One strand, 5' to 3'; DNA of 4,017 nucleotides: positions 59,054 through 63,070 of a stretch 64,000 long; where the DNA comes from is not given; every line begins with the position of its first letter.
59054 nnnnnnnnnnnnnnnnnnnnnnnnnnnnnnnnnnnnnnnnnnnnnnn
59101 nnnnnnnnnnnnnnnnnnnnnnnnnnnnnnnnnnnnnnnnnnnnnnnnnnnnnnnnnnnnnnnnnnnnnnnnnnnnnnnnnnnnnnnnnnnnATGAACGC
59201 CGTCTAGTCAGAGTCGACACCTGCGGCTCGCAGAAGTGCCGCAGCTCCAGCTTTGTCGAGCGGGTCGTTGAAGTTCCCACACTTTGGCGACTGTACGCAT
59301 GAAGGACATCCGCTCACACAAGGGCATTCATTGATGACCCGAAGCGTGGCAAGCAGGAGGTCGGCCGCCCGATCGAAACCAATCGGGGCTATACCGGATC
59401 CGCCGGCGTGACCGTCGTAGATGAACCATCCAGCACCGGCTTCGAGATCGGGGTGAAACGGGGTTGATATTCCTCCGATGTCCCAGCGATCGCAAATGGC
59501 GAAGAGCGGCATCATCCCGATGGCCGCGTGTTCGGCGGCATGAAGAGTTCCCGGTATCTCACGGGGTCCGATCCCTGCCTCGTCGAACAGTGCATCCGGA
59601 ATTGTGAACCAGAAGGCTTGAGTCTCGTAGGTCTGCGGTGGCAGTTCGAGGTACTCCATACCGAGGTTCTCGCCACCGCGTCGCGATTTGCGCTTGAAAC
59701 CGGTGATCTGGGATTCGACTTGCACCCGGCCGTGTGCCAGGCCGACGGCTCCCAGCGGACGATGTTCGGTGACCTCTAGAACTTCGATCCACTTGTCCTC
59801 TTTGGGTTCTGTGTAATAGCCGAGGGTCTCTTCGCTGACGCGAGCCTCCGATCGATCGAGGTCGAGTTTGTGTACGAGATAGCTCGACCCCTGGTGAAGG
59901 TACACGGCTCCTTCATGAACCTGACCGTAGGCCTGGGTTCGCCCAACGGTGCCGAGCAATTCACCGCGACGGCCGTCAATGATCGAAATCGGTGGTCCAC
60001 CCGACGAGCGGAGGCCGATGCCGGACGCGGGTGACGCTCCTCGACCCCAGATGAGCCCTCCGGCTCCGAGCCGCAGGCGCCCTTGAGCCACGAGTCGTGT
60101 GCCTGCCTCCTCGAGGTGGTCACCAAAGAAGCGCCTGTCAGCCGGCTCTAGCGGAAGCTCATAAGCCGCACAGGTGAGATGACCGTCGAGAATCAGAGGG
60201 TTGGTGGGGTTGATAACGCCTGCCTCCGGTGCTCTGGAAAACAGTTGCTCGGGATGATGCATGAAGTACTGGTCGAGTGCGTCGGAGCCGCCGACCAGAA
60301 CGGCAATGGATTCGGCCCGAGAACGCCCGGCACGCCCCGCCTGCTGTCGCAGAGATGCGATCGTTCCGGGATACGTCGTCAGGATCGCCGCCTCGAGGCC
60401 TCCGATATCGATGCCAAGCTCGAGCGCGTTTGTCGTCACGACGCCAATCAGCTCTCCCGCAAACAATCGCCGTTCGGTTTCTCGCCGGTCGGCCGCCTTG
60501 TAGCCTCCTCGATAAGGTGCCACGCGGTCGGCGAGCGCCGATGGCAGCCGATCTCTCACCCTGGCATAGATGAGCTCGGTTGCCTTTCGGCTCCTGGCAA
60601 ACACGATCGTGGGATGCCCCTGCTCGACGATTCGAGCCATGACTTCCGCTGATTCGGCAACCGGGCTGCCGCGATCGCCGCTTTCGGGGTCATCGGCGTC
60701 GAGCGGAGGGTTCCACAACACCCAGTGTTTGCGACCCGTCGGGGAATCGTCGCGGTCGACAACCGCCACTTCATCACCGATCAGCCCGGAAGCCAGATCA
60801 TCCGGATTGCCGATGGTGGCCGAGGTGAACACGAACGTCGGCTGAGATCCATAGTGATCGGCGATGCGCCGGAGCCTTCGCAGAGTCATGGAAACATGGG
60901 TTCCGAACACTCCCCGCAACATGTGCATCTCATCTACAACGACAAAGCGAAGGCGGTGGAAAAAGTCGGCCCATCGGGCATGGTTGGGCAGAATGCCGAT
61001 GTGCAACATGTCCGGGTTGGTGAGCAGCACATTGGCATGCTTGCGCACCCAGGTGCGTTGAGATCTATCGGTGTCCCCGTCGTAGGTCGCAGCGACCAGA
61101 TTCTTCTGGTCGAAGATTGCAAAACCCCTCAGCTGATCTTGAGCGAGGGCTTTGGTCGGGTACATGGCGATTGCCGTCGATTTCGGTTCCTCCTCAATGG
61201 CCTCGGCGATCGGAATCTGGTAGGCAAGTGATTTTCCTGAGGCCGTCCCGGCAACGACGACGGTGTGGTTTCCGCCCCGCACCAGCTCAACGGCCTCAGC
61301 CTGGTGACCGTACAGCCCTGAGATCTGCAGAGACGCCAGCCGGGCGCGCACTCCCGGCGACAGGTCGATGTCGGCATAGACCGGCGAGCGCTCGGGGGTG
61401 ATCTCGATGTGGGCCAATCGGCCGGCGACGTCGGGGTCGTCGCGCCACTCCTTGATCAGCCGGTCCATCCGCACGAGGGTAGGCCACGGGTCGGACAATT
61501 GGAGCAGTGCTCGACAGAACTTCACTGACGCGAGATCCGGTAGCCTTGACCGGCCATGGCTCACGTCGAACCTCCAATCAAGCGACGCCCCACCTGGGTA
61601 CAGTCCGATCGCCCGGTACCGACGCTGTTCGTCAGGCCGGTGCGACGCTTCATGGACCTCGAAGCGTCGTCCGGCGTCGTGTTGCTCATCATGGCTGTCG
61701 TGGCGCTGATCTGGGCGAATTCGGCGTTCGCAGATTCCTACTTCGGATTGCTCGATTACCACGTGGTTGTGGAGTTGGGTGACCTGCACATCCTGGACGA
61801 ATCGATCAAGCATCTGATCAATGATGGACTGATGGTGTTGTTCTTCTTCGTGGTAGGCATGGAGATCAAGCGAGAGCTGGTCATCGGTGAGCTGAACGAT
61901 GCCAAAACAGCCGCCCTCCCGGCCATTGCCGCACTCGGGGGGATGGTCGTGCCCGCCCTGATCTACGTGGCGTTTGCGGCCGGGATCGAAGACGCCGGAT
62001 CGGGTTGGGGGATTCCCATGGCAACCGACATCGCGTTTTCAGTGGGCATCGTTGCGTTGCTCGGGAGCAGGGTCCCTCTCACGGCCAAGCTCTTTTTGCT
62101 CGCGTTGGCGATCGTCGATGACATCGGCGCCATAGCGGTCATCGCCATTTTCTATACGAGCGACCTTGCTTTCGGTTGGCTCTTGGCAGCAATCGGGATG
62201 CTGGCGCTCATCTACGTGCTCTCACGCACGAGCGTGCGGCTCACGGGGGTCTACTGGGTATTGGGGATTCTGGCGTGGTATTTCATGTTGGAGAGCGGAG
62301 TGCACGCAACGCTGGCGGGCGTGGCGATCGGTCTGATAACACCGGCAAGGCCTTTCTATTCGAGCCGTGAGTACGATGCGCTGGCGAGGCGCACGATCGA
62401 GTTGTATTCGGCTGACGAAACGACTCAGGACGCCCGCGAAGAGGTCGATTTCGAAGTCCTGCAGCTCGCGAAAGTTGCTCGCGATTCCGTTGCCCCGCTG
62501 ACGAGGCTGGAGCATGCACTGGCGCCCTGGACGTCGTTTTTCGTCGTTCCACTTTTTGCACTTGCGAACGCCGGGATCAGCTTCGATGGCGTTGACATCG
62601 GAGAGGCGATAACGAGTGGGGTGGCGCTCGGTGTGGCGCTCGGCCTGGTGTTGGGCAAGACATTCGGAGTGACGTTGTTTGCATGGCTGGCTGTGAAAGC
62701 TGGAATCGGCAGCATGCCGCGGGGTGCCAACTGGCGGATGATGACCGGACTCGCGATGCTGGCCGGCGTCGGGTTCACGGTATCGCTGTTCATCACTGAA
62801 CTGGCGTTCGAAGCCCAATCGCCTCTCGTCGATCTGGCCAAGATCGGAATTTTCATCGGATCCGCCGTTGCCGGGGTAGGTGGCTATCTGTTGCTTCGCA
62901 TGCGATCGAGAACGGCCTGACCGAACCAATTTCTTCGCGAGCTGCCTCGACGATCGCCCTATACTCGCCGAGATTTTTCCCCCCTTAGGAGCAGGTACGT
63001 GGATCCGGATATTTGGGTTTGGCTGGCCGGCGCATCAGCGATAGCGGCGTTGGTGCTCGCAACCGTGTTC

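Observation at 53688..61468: Tad/Flp pilus locus next to a DUF1998 DEAH helicase ('helicase/secretion neighbourhood') with a truncated CpaE-like gene and extra cargo genes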

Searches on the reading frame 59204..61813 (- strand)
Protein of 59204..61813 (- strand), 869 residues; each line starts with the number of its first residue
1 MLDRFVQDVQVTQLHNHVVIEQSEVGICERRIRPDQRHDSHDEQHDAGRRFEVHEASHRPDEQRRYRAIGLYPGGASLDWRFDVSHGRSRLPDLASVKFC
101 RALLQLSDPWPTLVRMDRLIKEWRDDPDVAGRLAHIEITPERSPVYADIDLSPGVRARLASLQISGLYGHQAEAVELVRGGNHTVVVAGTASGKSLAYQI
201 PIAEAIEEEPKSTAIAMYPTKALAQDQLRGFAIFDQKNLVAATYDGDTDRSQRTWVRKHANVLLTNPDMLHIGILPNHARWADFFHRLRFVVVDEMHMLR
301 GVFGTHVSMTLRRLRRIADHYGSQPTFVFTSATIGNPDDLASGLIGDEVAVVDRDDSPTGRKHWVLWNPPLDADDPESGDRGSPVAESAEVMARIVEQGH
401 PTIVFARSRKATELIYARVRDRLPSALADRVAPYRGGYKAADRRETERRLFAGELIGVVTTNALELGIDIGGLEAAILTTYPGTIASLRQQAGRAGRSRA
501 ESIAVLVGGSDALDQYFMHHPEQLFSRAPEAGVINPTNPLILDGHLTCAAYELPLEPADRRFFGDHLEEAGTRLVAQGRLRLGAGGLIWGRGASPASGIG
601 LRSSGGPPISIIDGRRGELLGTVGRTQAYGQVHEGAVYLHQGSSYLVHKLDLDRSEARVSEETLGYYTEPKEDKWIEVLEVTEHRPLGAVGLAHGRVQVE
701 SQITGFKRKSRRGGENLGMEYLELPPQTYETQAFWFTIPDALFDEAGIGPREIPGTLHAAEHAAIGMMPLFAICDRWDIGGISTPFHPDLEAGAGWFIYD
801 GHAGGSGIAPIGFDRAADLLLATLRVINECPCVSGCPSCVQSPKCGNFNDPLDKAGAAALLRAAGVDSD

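Call 3: search_protein_families(library=ncbifam, proteins=[window:59204-61813:-], max_evalue=0.01)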
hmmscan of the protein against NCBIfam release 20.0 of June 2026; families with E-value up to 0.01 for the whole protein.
window:59204-61813:- (869 aa): 27 families (the best 25 are shown)
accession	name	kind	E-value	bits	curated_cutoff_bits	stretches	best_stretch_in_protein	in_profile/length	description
TIGR03817.1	DECH_helic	hypoth_equivalog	2.9e-263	875.5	874.1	1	151-863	21-737/742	helicase/secretion neighborhood putative DEAH-box helicase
TIGR04121.1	DEXH_lig_assoc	equivalog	1.4e-37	128.9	850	1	169-507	16-356/804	ligase-associated DNA damage response DEXH box helicase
NF010338.0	PRK13767.1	equivalog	1.2e-27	96.6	849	1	170-499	37-386/877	ATP-dependent helicase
NF002654.0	PRK02362.1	equivalog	2.2e-22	79.2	887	1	147-428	4-272/739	ATP-dependent DNA helicase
TIGR01389.1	recQ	equivalog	1.2e-15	57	640.2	2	398-507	223-327/591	DNA helicase RecQ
NF001308.0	PRK00254.1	equivalog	1.5e-15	56.5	1216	1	158-411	15-250/720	ATP-dependent DNA helicase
NF041063.1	DpdF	equivalog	1.1e-14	54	550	2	177-299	154-282/813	protein DpdF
NF007284.0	PRK09751.1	equivalog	2.2e-14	51.7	1496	2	439-497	360-418/1538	ATP-dependent helicase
NF041067.1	DpdJ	equivalog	5.8e-14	50.7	800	2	181-229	170-223/1482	protein DpdJ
TIGR00614.1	recQ_fam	subfamily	3.3e-13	49.2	219.8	2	397-506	224-328/470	RecQ family ATP-dependent DNA helicase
NF002251.0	PRK01172.1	equivalog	7.3e-10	37.7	891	1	167-418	23-255/674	ATP-dependent DNA helicase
NF008279.0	PRK11057.1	equivalog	2.9e-09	35.9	1015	1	397-507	234-339/608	ATP-dependent DNA helicase RecQ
TIGR02621.3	cas3_GSU0051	exception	2e-08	33.5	400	1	291-507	171-384/854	type I-G CRISPR-associated helicase/endonuclease Cas3g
TIGR03158.1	cas3_cyano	exception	4e-08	32.8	69.1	1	170-229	1-57/357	type I-D CRISPR-associated helicase Cas3'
NF010337.0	PRK13766.1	equivalog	4.2e-08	31.8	610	1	182-301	31-146/781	Hef nuclease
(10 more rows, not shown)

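Call 4: search_protein_families(library=pfam, proteins=[window:59204-61813:-], max_evalue=0.01)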
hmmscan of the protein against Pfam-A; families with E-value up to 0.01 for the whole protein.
window:59204-61813:- (869 aa): 6 families
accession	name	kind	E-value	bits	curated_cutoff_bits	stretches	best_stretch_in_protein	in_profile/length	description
PF00270.35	DEAD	-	1.5e-29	103.3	26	1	170-338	3-165/167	DEAD/DEAH box helicase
PF09369.15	MZB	-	3.2e-20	73.1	24.2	1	760-840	1-80/80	MrfA Zn-binding domain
PF00271.37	Helicase_C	-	2.7e-14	53.8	23.5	1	393-498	7-109/110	Helicase conserved C-terminal domain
PF22982.3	WHD_HRQ1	-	2e-11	45.2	27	1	534-603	1-69/70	ATP-dependent helicase HRQ1, winged helix domain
PF04851.21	ResIII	-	8.4e-05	23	22.5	1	169-333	6-161/164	Type III restriction enzyme, res subunit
PF22590.2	Cas3-like_C_2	-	0.0097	16.6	27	0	415-499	18-105/106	CRISPR-associated nuclease/helicase Cas3, C-terminal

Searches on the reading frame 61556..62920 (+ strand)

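Call 5: search_protein_families(library=pfam, proteins=[window:61556-62920:+], max_evalue=10)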
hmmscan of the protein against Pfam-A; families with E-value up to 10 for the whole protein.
window:61556-62920:+ (454 aa): 1 family
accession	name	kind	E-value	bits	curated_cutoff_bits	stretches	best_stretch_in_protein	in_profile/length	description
PF06965.17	Na_H_antiport_1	-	9.9e-143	476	23.5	1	31-447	2-374/374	Na+/H+ antiporter 1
